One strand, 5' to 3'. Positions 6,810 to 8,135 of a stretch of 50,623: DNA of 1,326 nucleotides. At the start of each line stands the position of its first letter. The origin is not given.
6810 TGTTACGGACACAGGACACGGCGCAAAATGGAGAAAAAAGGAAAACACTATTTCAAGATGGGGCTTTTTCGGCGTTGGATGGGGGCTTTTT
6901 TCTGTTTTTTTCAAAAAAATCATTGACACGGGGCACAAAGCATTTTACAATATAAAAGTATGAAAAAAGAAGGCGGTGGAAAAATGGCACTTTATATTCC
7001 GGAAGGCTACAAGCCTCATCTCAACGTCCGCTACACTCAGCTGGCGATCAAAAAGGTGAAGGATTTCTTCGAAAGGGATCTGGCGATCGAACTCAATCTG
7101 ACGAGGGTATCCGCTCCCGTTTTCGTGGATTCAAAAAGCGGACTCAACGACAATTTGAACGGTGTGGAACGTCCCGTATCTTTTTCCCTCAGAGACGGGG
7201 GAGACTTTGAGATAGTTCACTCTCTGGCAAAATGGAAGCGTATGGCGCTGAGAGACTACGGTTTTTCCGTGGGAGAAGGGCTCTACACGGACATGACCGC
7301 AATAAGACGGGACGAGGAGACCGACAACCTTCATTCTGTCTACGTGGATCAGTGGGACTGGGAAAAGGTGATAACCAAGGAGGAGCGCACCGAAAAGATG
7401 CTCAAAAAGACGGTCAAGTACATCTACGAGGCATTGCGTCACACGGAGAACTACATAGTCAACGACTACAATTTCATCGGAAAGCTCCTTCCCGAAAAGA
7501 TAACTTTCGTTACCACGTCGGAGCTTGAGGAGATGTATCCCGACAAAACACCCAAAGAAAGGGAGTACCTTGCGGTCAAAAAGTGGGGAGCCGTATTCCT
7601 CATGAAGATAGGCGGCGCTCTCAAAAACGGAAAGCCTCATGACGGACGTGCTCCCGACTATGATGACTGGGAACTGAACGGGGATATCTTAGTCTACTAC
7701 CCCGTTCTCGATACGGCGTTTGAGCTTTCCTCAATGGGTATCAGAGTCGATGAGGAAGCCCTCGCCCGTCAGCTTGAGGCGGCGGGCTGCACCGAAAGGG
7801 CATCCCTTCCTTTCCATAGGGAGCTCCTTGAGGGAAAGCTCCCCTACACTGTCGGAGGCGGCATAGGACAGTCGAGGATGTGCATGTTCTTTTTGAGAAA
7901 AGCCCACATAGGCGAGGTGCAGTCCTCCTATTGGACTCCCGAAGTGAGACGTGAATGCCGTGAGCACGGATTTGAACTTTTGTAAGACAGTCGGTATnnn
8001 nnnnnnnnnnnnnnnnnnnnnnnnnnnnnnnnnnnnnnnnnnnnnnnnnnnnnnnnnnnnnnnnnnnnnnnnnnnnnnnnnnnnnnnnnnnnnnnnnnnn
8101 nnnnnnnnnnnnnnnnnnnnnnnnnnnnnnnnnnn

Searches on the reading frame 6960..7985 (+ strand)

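Call 34: search_protein_families(library=pfam, proteins=[window:6960-7985:+], max_evalue=1)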
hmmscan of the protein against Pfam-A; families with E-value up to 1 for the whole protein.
window:6960-7985:+ (341 aa): 3 families
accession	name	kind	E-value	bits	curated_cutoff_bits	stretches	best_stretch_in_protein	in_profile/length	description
PF03590.20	AsnA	-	2.1e-108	361.8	27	1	27-251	1-227/228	Aspartate-ammonia ligase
PF00152.25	tRNA-synt_2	-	3.1e-05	23.7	25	1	116-321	101-302/308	tRNA synthetases class II (D, K and N)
PF06239.17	ECSIT_N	-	0.2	11.4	25.9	0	134-180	17-67/181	Evolutionarily conserved signalling intermediate in Toll pathway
